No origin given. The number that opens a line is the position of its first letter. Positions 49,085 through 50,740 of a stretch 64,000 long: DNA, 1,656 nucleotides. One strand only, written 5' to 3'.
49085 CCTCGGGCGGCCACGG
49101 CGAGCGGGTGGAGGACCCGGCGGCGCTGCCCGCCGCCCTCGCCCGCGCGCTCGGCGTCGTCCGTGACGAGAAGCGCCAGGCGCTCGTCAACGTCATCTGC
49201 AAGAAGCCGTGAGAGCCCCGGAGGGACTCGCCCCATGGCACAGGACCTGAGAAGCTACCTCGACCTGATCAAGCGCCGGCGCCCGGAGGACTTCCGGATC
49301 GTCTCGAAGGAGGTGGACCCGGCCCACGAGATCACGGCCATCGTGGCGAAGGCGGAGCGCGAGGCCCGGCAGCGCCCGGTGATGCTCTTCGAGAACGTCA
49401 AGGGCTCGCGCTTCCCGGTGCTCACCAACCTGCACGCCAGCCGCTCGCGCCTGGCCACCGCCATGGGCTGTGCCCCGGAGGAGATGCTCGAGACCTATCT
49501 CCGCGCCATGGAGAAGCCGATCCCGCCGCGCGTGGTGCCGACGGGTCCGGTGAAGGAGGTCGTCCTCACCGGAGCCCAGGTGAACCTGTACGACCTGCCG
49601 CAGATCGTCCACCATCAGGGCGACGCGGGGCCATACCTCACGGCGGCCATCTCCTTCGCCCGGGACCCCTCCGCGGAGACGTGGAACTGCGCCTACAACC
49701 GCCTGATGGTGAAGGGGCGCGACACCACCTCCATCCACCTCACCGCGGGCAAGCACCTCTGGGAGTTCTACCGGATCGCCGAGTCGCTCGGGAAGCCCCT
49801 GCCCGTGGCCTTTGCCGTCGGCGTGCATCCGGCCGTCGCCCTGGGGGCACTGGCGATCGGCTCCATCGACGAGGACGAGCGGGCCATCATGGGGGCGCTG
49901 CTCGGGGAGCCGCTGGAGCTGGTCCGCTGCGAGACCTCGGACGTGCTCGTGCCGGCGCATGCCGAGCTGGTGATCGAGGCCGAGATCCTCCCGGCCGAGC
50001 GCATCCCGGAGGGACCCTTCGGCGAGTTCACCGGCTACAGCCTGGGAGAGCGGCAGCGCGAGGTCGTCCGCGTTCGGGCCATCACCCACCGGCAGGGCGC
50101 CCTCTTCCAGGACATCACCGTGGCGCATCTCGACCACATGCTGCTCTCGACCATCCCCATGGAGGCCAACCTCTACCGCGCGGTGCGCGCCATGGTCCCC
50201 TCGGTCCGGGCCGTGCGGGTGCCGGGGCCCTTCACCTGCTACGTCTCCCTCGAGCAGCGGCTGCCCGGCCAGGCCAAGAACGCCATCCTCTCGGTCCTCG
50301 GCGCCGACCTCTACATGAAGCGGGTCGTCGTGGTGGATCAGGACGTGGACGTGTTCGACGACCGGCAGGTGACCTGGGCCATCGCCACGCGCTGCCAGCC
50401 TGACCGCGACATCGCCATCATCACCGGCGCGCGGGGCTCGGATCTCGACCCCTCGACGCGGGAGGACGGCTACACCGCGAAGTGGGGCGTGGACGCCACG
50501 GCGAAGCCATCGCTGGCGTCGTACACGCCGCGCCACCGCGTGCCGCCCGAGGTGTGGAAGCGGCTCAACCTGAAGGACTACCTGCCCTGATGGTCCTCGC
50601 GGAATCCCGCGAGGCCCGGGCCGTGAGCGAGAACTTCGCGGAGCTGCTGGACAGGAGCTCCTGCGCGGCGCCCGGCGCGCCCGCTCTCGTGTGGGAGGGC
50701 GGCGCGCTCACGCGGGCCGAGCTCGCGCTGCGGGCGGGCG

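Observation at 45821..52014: TAXI-TRAP importer + UbiD-family decarboxylase + acyl-CoA ligase cluster, with a ThDP-enzyme gene reduced to a 134-aa stub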

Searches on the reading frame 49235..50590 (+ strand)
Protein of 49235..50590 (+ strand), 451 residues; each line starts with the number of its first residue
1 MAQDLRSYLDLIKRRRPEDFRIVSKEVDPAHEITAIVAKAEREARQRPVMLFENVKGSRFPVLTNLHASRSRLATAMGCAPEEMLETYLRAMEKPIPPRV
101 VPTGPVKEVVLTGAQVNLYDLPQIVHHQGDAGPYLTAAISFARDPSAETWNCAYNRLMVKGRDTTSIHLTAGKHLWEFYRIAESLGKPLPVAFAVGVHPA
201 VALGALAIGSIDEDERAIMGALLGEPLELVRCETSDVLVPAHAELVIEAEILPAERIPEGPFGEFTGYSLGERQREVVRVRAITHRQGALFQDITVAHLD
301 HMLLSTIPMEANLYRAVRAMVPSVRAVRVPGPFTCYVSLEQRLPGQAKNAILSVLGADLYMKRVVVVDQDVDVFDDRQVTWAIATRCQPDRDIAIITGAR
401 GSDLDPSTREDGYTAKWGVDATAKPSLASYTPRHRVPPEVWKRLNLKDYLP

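Call 5: search_protein_families(library=pfam, proteins=[window:49235-50590:+], max_evalue=0.01)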
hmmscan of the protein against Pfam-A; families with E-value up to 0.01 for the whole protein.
window:49235-50590:+ (451 aa): 3 families
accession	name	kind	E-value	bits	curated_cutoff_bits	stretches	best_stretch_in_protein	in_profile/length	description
PF01977.22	UbiD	-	1.1e-57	195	23.3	1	102-297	6-204/206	3-octaprenyl-4-hydroxybenzoate carboxy-lyase Rift-related domain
PF20696.2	UbiD_C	-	2.7e-34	118.3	24.2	1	306-421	5-127/127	3-octaprenyl-4-hydroxybenzoate carboxy-lyase C-terminal domain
PF20695.2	UbiD_N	-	8.9e-21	74.2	24.3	1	15-92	5-78/78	3-octaprenyl-4-hydroxybenzoate carboxy-lyase N-terminal domain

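Call 6: find_homologous_proteins(query=window:49235-50590:+)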
Query window:49235-50590:+ (451 aa): 3189 proteins with E <= 0.001 among 8000 candidates; the best 120 are listed.
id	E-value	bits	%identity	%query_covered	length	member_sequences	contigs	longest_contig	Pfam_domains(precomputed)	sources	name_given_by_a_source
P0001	0.0e+0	1016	100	100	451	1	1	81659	PF20696.3,PF01977.23,PF20695.3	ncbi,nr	ncbi:MAG: UbiD family decarboxylase [Candidatus Rokubacteria bacterium]|nr:UbiD family decarboxylase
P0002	4.5e-284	960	93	100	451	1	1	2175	PF20696.3,PF01977.23,PF20695.3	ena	-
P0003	1.8e-281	951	92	100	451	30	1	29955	PF20696.3,PF01977.23,PF20695.3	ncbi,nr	ncbi:MAG: UbiD family decarboxylase [Candidatus Rokubacteria bacterium]|nr:UbiD family decarboxylase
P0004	4.0e-278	940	91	100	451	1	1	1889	PF20696.3,PF01977.23,PF20695.3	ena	-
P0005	7.2e-268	906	86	100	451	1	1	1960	PF20696.3,PF01977.23,PF20695.3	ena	-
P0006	6.6e-267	903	87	100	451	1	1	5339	PF20696.3,PF01977.23,PF20695.3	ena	-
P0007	5.9e-265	897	86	100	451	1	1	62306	PF20696.3,PF01977.23,PF20695.3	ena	-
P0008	7.7e-265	896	86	100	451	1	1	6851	PF20696.3,PF01977.23,PF20695.3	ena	-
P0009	8.7e-265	896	86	100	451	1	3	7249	PF20696.3,PF01977.23,PF20695.3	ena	-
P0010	1.3e-264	896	86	100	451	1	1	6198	PF20696.3,PF01977.23,PF20695.3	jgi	jgi:UbiD family decarboxylase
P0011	1.4e-264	896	86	100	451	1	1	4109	PF20696.3,PF01977.23,PF20695.3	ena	-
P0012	1.5e-264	895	86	100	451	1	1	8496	PF20696.3,PF01977.23,PF20695.3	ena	-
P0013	1.5e-264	895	86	100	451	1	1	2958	PF20696.3,PF01977.23,PF20695.3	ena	-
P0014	2.2e-264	895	86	100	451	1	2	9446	PF20696.3,PF01977.23,PF20695.3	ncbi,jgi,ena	ncbi:MAG: UbiD family decarboxylase [candidate division NC10 bacterium]|jgi:UbiD family decarboxylas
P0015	6.4e-264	893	85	100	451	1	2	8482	PF20696.3,PF01977.23,PF20695.3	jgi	jgi:2,5-furandicarboxylate decarboxylase 1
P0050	5.0e-260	881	86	100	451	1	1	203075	PF20696.3,PF01977.23,PF20695.3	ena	-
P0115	1.3e-256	869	83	100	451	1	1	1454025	PF20696.3,PF01977.23,PF20695.3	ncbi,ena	-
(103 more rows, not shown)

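Call 7: search_solved_structures(query=window:49235-50590:+, max_evalue=0.001)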
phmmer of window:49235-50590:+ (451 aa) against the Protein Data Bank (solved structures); distinct sequences matched with E-value up to 0.001: 40.
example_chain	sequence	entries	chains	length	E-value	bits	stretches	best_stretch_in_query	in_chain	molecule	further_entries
6h6x_B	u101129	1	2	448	1e-97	330.7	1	3-450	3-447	3-polyprenyl-4-hydroxybenzoate decarboxylase and related decarboxylases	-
6h6v_A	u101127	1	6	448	3.7e-97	328.9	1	3-450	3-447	3-polyprenyl-4-hydroxybenzoate decarboxylase and related decarboxylases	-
5o3m_A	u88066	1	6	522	3.5e-57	197.2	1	3-410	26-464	Protocatechuate decarboxylase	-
5ny5_A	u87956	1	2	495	2.7e-55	191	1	3-418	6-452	3,4-dihydroxybenzoate decarboxylase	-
5o3n_A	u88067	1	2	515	3.1e-55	190.8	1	3-418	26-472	3,4-dihydroxybenzoate decarboxylase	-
7ae4_A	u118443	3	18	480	1.5e-54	188.5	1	3-424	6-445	Phenolic acid decarboxylase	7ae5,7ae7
7p9q_A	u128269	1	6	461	2.1e-47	165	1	3-423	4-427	AnInD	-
2idb_A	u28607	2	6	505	2.1e-41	145.2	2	97-424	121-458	3-octaprenyl-4-hydroxybenzoate carboxy-lyase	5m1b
5m1c_A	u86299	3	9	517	2.4e-41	145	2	97-424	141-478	3-octaprenyl-4-hydroxybenzoate carboxy-lyase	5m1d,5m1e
6da6_A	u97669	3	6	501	1.4e-39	139.1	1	3-392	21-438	UbiD-like decarboxylase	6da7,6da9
7nf3_A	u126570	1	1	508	6.8e-39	136.9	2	73-292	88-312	Ferulic acid decarboxylase 1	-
4za4_A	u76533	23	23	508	9.1e-39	136.5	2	73-292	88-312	Fdc1 | Putative uncharacterized protein An03g06590 | A niger Fdc1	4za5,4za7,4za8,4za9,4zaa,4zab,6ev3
6r2z_A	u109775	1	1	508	9.2e-39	136.5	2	73-292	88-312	Ferulic acid decarboxylase 1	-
6tie_AAA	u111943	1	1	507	9.7e-39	136.4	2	73-292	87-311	Ferulic acid decarboxylase 1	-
6tib_AAA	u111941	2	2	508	9.8e-39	136.4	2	73-292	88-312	Ferulic acid decarboxylase 1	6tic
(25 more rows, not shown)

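Call 9: find_encoding_contigs(protein=P0003, flank=8000, max_places=3)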
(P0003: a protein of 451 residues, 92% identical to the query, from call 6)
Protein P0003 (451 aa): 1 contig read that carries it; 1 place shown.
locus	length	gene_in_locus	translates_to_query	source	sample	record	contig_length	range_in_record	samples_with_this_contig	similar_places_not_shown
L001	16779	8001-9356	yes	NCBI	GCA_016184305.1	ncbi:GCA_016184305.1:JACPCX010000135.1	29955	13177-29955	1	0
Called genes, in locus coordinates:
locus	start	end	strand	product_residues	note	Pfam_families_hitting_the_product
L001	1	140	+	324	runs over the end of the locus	PF01075:Glyco_transf_9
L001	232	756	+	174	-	PF00571:CBS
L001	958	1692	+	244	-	PF00487:FA_desaturase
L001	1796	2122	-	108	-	-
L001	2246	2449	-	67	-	-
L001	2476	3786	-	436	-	PF00557:Peptidase_M24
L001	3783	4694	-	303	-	PF03446:NAD_binding_2, PF14833:NAD_binding_11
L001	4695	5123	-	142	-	PF01042:Ribonuc_L-PSP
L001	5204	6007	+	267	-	PF12974:Phosphonate-bd (weak), PF16868:NMT1_3, PF09084:NMT1 (weak)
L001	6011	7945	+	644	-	PF06808:DctM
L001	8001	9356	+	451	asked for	PF20695:UbiD_N, PF01977:UbiD, PF20696:UbiD_C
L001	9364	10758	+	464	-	PF00501:AMP-binding, PF13193:AMP-binding_C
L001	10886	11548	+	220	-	PF03070:TENA_THI-4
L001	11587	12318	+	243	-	PF12570:DUF3750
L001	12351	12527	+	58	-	-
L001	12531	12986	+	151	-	PF01575:MaoC_dehydratas, PF13452:FAS1_DH_region (faint)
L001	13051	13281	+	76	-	-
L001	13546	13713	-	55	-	-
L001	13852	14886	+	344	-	PF01070:FMN_dh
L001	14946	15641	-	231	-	PF05494:MlaC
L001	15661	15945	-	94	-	-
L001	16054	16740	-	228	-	PF01875:Memo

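Call 10: find_encoding_contigs(protein=P0007, flank=8000, max_places=3)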
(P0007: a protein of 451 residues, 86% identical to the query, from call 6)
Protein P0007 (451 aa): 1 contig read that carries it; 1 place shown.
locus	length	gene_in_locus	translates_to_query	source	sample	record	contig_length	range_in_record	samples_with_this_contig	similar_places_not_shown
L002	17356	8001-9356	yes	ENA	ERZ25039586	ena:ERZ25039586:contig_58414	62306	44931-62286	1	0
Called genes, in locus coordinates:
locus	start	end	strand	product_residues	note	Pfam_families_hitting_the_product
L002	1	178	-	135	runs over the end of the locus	PF00782:DSPc, PF22741:PTP-NADK, PF22784:PTP-SAK, PF22785:Tc-R-P, PF00102:Y_phosphatase, PF14566:PTPlike_phytase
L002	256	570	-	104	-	PF00528:BPD_transp_1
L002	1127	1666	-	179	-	PF00528:BPD_transp_1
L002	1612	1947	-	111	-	-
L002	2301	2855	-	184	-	PF13416:SBP_bac_8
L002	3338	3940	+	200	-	-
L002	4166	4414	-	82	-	-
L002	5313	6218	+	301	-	-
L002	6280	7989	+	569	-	PF02776:TPP_enzyme_N, PF00205:TPP_enzyme_M, PF02775:TPP_enzyme_C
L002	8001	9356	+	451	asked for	PF20695:UbiD_N, PF01977:UbiD, PF20696:UbiD_C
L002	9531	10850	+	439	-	PF00501:AMP-binding, PF13193:AMP-binding_C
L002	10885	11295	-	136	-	-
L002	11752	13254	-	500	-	PF04909:Amidohydro_2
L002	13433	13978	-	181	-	PF02826:2-Hacid_dh_C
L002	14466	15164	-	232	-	PF00211:Guanylate_cyc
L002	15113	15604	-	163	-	-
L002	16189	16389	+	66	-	-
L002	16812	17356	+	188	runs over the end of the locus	?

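Call 11: find_related_loci(query=window:49235-50590:+, collection=genome_contigs, flank=10000)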
Query window:49235-50590:+ (451 aa) in genome_contigs; peptide patterns used: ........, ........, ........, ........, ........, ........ (x = any residue, [..] = any of these).
221 stretches matched a pattern; 134 encode a relative of the query (tblastn E <= 1e-3); the best 80 are kept; 80 distinct loci.
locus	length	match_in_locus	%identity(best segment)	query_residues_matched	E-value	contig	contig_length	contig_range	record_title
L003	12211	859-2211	92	1-451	0e+0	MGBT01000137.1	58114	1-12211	MAG: Candidatus Rokubacteria bacterium GWA2_70_23 gwa2_scaffold_3744, whole genome shotgun sequence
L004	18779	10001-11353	92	1-451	0e+0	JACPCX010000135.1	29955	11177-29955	MAG: Candidatus Rokuibacteriota bacterium isolate NC_groundwater_294_Ag_S-0.65um_70_18 S6_GD2017_2_S65_scaffold_1822, wh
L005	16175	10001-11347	84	1-449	0e+0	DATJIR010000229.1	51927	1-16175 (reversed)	MAG TPA_asm: Verrucomicrobiia bacterium isolate SMAG_U15543 k141_6507889, whole genome shotgun sequence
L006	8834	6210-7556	84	1-449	0e+0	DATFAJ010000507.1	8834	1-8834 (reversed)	MAG TPA_asm: Candidatus Methylomirabilota bacterium isolate SMAG_U8498 k141_384087, whole genome shotgun sequence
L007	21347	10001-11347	84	1-449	0e+0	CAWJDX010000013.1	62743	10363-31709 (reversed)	MAG: uncultured Candidatus Rokubacteria bacterium isolate MFD06298.bin.2.137 genome assembly, contig: contig_32041, whol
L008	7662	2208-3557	84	1-450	0e+0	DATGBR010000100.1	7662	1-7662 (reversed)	MAG TPA_asm: Candidatus Methylomirabilota bacterium isolate SMAG_U9627 k141_72567, whole genome shotgun sequence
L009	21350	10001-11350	83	1-450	0e+0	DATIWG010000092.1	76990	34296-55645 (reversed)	MAG TPA_asm: Nitrosotalea sp. isolate SMAG_U15217 k141_537708, whole genome shotgun sequence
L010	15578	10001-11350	84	1-450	0e+0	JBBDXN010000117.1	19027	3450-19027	MAG: Candidatus Rokuibacteriota bacterium isolate LejiaD_70_14 Lejia_D_4639_length_19027_cov_7, whole genome shotgun seq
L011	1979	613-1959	83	1-449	0e+0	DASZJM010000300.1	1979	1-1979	MAG TPA_asm: Candidatus Methylomirabilota bacterium isolate SMAG_U6629 k141_796866, whole genome shotgun sequence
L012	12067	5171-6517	83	1-449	0e+0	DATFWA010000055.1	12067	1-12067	MAG TPA_asm: Candidatus Methylomirabilota bacterium isolate SMAG_U9478 k141_10673230, whole genome shotgun sequence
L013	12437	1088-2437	83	1-450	0e+0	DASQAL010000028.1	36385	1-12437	MAG TPA_asm: Candidatus Acidoferrum sp. isolate SMAG_U11644 k141_5015, whole genome shotgun sequence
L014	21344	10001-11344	83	1-448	0e+0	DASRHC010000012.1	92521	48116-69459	MAG TPA_asm: Candidatus Methylomirabilota bacterium isolate SMAG_U10074 k141_1168145, whole genome shotgun sequence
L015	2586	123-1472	83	1-450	0e+0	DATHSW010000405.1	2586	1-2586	MAG TPA_asm: Candidatus Deferrimicrobiaceae bacterium isolate SMAG_U16061 k141_362777, whole genome shotgun sequence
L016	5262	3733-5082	81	1-450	0e+0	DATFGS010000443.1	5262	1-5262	MAG TPA_asm: Candidatus Methylomirabilota bacterium isolate SMAG_U8669 k141_1969091, whole genome shotgun sequence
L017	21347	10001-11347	85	1-449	0e+0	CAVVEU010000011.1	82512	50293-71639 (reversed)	MAG: uncultured Candidatus Rokubacteria bacterium isolate MFD02242.bin.2.279 genome assembly, contig: contig_2606, whole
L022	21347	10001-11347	82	1-449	0e+0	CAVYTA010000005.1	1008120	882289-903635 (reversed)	MAG: uncultured Candidatus Rokubacteria bacterium isolate MFD05567.bin.1.1 genome assembly, contig: contig_47571, whole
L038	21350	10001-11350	82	1-450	0e+0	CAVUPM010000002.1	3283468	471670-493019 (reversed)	MAG: uncultured Candidatus Rokubacteria bacterium isolate MFD06229.bin.2.170 genome assembly, contig: contig_1307, whole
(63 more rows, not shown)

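Call 15: search_protein_families(library=pfam, proteins=[L022:7971-8978:+, L022:8975-9991:+, L022:12900-14015:-, L022:14226-15290:+, L022:15475-17421:+, L022:2344-3099:-, L022:1053-2336:-, L022:19648-21168:+, L022:18042-18602:+, L022:17143-17730:-], max_evalue=0.001)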
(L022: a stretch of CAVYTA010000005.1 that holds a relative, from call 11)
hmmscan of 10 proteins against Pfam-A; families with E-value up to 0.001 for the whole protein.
L022:7971-8978:+ (335 aa): 2 families
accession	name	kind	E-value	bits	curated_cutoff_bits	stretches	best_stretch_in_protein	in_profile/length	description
PF02826.25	2-Hacid_dh_C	-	6.8e-56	188.9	25.1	1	116-290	2-176/178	D-isomer specific 2-hydroxyacid dehydrogenase, NAD binding domain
PF00389.36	2-Hacid_dh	-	1.4e-17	64.1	24.6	1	12-324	9-134/134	D-isomer specific 2-hydroxyacid dehydrogenase, catalytic domain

L022:8975-9991:+ (338 aa): 1 family
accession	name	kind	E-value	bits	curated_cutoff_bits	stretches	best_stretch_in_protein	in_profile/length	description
PF04909.20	Amidohydro_2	-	1.6e-32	113.8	26.4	1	88-338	54-289/289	Amidohydrolase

L022:12900-14015:- (371 aa): 0 families

L022:14226-15290:+ (354 aa): 2 families
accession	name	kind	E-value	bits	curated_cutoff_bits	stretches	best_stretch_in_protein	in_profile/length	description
PF04392.18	ABC_sub_bind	-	1.3e-31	110.3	25.9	1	78-353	16-293/293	ABC transporter substrate binding protein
PF06506.16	PrpR_N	-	0.00076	19.6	29.1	0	111-213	17-117/167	Propionate catabolism activator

L022:15475-17421:+ (648 aa): 3 families
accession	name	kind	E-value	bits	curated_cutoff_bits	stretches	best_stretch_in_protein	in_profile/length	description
PF02775.26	TPP_enzyme_C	-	4.4e-29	101.7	21.9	1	494-641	9-151/151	Thiamine pyrophosphate enzyme, C-terminal TPP binding domain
PF02776.23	TPP_enzyme_N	-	1.9e-28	99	26.8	1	96-200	3-107/119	Thiamine pyrophosphate enzyme, N-terminal TPP binding domain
PF00205.28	TPP_enzyme_M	-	2.2e-24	86.2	30.4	1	282-417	2-137/137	Thiamine pyrophosphate enzyme, central domain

L022:2344-3099:- (251 aa): 0 families

L022:1053-2336:- (427 aa): 1 family
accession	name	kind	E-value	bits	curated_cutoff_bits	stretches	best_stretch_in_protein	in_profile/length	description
PF02515.22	CoA_transf_3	-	3.3e-138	461.2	23.3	1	5-371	1-366/366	CoA-transferase family III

L022:19648-21168:+ (506 aa): 1 family
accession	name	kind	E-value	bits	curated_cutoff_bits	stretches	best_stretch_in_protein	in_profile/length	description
PF00873.25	ACR_tran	-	2.4e-52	178.3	28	1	1-396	553-948/1021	AcrB/AcrD/AcrF family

L022:18042-18602:+ (186 aa): 1 family
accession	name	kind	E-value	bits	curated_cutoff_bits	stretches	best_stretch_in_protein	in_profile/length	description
PF00873.25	ACR_tran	-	9e-21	73.8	28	1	9-123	27-142/1021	AcrB/AcrD/AcrF family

L022:17143-17730:- (195 aa): 0 families

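Call 16: search_protein_families(library=ncbifam, proteins=[window:49235-50590:+, L002:6280-7989:+, L022:7971-8978:+, L022:8975-9991:+], max_evalue=0.00001)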
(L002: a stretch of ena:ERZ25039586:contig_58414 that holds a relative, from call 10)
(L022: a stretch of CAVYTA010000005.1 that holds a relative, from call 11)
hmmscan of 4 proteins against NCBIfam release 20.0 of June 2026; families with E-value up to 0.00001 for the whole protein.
window:49235-50590:+ (451 aa): 7 families
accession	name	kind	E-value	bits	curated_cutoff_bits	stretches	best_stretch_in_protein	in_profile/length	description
TIGR00148.1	TIGR00148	subfamily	5.6e-100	335.1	244.85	1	6-424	2-438/438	UbiD family decarboxylase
NF041204.1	VdcC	exception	2.1e-91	306.7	650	1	3-424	2-438/467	non-oxidative hydroxyarylic acid decarboxylases subunit C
TIGR03701.1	mena_SCO4490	equivalog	2e-63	214.6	495.9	2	94-414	105-431/433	menaquinone biosynthesis decarboxylase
NF008175.0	PRK10922.1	equivalog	2e-46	158.6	788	2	97-424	121-458/497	4-hydroxy-3-polyprenylbenzoate decarboxylase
TIGR02723.1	phenyl_P_alpha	equivalog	9.1e-43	146.6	564.6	1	21-408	24-425/485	phenylphosphate carboxylase subunit alpha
TIGR02724.1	phenyl_P_beta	equivalog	1.8e-39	135.4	468.95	1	18-412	14-427/472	phenylphosphate carboxylase subunit beta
NF041219.1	BagN_FevL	exception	6.4e-35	120.6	1000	1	3-291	18-320/502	bagremycin/ferroverdin biosynthesis UbiD family decarboxylase BagN/FevL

L002:6280-7989:+ (569 aa): 48 families (the best 25 are shown)
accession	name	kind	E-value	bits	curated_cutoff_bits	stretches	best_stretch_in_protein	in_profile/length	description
NF006203.0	PRK08327.1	equivalog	2e-207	690.2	456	1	4-568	5-570/571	thiamine pyrophosphate-requiring protein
NF006122.0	PRK08266.1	subfamily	3.3e-53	181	571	1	8-551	4-513/543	hypothetical protein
NF005485.1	PRK07092.1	equivalog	1.5e-52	179.1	493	1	12-552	5-508/523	benzoylformate decarboxylase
NF006052.0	PRK08199.1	subfamily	1.4e-49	168.8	539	1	4-562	4-533/559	thiamine pyrophosphate protein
NF004807.0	PRK06154.1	equivalog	2.6e-47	161.7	607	1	9-568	21-556/565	thiamine pyrophosphate-requiring protein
NF005713.0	PRK07525.1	subfamily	1e-46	159.6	620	1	9-568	7-564/592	sulfoacetaldehyde acetyltransferase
NF004516.0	PRK05858.1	equivalog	1.4e-46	159.2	587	1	12-551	15-524/548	acetolactate synthase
NF005712.0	PRK07524.1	subfamily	2.2e-46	158.4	500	1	9-551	4-518/536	5-guanidino-2-oxopentanoate decarboxylase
TIGR03457.1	sulphoacet_xsc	equivalog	3.7e-45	154.4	676.4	1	10-568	4-558/579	sulfoacetaldehyde acetyltransferase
NF058623.1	HdaclCoAlyACT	equivalog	6.6e-45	153.8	600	1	4-551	6-530/575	2-hydroxyacyl-CoA lyase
TIGR00118.1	acolac_lg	equivalog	1.3e-44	152.7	538.35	1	10-553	3-525/557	biosynthetic-type acetolactate synthase large subunit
NF004919.0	PRK06276.1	equivalog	2.8e-38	131.6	866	1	10-553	3-529/582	acetolactate synthase large subunit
NF004710.0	PRK06048.1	equivalog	2.9e-37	128.3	976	1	9-552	9-527/561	acetolactate synthase large subunit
NF004772.0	PRK06112.1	subfamily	1.7e-33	115.8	673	1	4-567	10-560/578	acetolactate synthase catalytic subunit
NF006525.0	PRK08979.1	equivalog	1.9e-33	115.7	1084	1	9-552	5-534/572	acetolactate synthase 3 large subunit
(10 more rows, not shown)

L022:7971-8978:+ (335 aa): 21 families
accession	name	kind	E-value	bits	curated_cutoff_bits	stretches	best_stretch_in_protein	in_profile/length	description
TIGR01327.1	PGDH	equivalog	3.5e-69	234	454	1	36-326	26-313/525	phosphoglycerate dehydrogenase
NF009714.1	PRK13243.1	equivalog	1.1e-60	205.7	455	1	39-328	34-327/332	glyoxylate reductase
NF005069.0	PRK06487.1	equivalog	9.5e-50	169.4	448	1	41-314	39-311/320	2-hydroxyacid dehydrogenase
NF008759.0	PRK11790.1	equivalog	8.5e-48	163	404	1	37-290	41-293/410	phosphoglycerate dehydrogenase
NF005750.0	PRK07574.1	equivalog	3.3e-45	154.8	329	1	19-291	65-334/386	NAD-dependent formate dehydrogenase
NF006263.0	PRK08410.1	equivalog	5.8e-45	154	389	1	40-297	32-289/311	D-2-hydroxyacid dehydrogenase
NF005387.0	PRK06932.1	equivalog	6.7e-40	137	492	1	41-292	35-288/314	2-hydroxyacid dehydrogenase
NF011938.0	PRK15409.1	equivalog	7.4e-38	130.3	492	1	40-327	35-322/324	glyoxylate/hydroxypyruvate reductase GhrB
NF041369.1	Dhydh_Halo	equivalog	9.9e-36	123.5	400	1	82-296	65-277/305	D-2-hydroxyacid dehydrogenase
NF000492.1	vanH_gen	exception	6.2e-35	120.8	540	1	48-267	40-253/312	D-lactate dehydrogenase VanH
NF000004.1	vanH-D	exception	2.4e-32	112.4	550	1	41-267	42-259/323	D-lactate dehydrogenase VanH-D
NF001309.0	PRK00257.1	equivalog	6.1e-31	107.7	434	1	44-313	31-277/379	4-phosphoerythronate dehydrogenase PdxB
NF000128.1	vanH-Sc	exception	3.1e-28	98.9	650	1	43-267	55-273/337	D-lactate dehydrogenase VanH-Sc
NF000371.1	vanH_Agroup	exception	4.3e-28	98.4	700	1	57-268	54-259/322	VanH-A/VanH-Pt family D-lactate dehydrogenase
NF000112.1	vanH-Amyco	exception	6.9e-25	88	625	1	77-266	100-281/348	VanH-AOV family D-lactate dehydrogenase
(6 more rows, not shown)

L022:8975-9991:+ (338 aa): 0 families
